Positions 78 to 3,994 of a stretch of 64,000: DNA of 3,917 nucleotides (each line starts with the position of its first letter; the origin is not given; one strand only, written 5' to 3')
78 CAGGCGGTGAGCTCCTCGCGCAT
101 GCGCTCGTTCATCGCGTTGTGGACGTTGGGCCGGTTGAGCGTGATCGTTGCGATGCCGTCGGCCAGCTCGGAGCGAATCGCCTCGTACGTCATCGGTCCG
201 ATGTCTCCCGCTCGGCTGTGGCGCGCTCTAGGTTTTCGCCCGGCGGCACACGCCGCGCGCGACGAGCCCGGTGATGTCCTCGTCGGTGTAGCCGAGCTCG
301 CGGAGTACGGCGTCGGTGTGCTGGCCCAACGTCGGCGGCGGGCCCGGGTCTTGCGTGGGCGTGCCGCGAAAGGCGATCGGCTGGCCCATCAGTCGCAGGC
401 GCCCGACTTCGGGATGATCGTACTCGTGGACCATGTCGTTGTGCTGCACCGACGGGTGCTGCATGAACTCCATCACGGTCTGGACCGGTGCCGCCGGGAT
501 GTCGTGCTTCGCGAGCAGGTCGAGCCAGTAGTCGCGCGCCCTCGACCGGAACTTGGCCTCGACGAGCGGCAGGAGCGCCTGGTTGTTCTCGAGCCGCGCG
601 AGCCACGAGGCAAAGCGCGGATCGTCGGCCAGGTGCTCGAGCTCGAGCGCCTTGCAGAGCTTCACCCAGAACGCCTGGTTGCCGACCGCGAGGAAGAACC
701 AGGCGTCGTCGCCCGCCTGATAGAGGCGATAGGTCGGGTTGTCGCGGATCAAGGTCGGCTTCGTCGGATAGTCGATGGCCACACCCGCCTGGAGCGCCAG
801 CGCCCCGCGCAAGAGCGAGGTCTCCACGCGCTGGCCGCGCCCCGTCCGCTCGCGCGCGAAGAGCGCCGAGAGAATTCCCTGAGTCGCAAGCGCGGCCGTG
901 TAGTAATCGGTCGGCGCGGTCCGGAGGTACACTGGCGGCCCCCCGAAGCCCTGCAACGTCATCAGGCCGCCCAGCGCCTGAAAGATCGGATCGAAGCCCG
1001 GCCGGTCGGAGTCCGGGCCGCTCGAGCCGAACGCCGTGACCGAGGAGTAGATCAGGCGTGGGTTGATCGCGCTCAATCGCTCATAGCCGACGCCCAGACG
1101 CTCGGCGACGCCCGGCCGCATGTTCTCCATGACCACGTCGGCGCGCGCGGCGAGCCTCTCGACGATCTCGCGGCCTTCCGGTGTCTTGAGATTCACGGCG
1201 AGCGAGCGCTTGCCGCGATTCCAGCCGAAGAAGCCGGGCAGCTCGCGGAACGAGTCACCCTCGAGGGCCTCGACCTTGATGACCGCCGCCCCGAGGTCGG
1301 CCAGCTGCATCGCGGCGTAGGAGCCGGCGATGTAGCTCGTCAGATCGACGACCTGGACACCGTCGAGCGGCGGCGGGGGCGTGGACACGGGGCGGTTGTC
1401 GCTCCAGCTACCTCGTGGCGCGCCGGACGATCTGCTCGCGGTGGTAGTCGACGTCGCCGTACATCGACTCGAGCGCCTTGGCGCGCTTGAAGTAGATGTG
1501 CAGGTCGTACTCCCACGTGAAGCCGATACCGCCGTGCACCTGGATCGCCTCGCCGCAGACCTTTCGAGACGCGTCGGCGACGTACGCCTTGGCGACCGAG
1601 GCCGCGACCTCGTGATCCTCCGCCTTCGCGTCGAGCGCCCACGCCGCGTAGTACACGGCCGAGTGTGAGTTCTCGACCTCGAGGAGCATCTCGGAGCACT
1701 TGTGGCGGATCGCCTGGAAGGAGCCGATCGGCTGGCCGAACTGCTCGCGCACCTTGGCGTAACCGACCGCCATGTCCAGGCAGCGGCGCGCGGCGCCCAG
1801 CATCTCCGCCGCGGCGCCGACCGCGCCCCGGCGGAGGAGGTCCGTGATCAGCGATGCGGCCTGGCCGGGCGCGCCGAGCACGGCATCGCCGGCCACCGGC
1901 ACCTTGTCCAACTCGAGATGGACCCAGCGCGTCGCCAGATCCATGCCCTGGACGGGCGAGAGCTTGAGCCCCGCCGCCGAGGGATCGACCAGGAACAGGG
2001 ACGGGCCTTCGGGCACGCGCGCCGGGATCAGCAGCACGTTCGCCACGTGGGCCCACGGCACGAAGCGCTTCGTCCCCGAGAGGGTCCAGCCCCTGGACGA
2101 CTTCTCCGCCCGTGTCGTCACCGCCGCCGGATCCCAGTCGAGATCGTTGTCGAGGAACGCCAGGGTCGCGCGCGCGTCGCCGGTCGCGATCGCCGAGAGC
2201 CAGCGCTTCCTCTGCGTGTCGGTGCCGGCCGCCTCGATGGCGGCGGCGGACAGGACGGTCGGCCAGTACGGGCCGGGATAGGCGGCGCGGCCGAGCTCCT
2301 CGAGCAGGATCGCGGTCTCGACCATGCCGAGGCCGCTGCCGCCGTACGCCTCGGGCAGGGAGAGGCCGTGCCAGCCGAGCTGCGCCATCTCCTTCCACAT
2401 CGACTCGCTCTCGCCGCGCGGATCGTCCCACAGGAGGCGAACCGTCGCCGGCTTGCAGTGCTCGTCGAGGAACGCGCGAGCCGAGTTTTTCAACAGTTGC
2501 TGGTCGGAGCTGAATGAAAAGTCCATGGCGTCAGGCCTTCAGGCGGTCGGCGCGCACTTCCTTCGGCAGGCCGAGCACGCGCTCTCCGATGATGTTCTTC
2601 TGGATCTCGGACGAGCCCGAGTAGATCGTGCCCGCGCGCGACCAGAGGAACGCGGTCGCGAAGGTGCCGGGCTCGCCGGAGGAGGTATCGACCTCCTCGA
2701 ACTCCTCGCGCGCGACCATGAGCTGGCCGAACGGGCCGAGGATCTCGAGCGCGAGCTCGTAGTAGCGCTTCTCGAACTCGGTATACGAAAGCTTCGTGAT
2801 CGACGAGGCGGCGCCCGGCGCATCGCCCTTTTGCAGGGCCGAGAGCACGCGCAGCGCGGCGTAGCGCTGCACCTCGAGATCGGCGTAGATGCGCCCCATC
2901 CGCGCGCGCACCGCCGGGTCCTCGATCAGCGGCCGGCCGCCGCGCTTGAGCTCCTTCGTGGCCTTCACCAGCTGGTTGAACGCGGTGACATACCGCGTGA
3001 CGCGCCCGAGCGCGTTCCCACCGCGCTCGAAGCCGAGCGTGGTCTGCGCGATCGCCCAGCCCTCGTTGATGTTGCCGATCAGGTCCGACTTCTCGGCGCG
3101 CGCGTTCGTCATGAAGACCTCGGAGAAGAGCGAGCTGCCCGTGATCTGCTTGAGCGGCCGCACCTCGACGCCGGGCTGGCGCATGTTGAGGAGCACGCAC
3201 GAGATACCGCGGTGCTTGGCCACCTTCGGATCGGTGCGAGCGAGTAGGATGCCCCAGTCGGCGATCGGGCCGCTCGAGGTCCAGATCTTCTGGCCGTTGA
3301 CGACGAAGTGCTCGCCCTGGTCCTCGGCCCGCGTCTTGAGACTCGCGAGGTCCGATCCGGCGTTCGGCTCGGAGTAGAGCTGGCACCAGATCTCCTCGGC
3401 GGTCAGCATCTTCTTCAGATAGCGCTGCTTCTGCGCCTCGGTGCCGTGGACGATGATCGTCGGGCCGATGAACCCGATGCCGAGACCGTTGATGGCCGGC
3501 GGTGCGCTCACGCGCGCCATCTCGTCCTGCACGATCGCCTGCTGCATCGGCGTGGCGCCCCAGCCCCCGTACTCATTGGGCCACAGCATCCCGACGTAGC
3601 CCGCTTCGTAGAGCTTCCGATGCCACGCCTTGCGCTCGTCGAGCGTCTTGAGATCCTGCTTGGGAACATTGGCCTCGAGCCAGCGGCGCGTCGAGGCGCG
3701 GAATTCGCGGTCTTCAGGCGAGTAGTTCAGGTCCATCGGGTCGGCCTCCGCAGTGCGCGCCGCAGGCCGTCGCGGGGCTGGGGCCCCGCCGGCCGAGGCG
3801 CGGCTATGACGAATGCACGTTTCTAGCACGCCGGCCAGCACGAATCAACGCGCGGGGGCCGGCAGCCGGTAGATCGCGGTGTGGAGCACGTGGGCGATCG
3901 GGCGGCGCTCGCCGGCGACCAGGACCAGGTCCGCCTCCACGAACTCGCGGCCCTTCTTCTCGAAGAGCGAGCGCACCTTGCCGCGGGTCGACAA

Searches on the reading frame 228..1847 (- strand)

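Call 76: search_protein_families(library=pfam, proteins=[window:228-1847:-], max_evalue=0.00001)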
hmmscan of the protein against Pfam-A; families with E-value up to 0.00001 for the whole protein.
window:228-1847:- (539 aa): 1 family
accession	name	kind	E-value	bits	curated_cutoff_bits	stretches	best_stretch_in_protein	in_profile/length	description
PF02515.22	CoA_transf_3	-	4.7e-116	388.3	23.3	1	161-511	1-366/366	CoA-transferase family III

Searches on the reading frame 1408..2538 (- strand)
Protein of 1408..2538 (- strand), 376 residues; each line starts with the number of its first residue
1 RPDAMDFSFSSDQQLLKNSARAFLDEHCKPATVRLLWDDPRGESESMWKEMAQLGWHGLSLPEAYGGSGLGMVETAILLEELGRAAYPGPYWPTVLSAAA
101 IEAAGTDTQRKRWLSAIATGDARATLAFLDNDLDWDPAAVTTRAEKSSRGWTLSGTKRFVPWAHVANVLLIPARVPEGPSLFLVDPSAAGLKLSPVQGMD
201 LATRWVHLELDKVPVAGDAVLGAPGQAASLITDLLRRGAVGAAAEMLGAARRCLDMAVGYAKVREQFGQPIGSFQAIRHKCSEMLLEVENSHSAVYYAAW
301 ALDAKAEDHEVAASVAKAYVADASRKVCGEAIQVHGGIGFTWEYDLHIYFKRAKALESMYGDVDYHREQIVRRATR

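Call 76: search_protein_families(library=pfam, proteins=[window:1408-2538:-], max_evalue=0.00001)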
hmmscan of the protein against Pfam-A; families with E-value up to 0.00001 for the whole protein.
window:1408-2538:- (376 aa): 4 families
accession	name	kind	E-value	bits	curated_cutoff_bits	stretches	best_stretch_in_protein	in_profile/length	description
PF00441.29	Acyl-CoA_dh_1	-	2.4e-34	119.1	22.4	1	231-374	7-149/150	Acyl-CoA dehydrogenase, C-terminal domain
PF02771.21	Acyl-CoA_dh_N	-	3.5e-25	89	22.9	1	11-121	2-113/113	Acyl-CoA dehydrogenase, N-terminal domain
PF08028.16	Acyl-CoA_dh_2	-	4.7e-09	37.1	22.7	1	241-346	2-116/134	Acyl-CoA dehydrogenase, C-terminal domain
PF02770.24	Acyl-CoA_dh_M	-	2.2e-08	34.6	33.3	1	136-210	12-94/97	Acyl-CoA dehydrogenase, middle domain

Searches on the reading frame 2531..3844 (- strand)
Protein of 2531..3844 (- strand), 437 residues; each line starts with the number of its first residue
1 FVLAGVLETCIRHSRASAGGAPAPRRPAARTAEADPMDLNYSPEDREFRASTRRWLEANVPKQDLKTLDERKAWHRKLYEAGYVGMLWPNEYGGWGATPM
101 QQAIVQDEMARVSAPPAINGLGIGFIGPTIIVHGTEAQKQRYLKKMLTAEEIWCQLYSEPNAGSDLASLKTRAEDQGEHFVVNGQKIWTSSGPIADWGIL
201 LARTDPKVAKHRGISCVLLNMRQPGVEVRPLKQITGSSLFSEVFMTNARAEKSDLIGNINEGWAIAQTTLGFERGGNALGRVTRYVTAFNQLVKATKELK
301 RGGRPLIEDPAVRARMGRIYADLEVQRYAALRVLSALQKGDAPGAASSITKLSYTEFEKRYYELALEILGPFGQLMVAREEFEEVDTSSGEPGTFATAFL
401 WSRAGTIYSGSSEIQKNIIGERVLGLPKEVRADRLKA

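Call 76: search_protein_families(library=pfam, proteins=[window:2531-3844:-], max_evalue=0.00001)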
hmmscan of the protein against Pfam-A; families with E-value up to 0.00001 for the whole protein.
window:2531-3844:- (437 aa): 3 families
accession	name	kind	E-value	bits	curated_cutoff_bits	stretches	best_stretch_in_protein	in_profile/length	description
PF00441.29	Acyl-CoA_dh_1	-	1.7e-28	100.1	22.4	1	260-424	1-150/150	Acyl-CoA dehydrogenase, C-terminal domain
PF02770.24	Acyl-CoA_dh_M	-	1.6e-21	76.7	33.3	1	154-237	1-84/97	Acyl-CoA dehydrogenase, middle domain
PF02771.21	Acyl-CoA_dh_N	-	4.8e-21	75.7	22.9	1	42-150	1-113/113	Acyl-CoA dehydrogenase, N-terminal domain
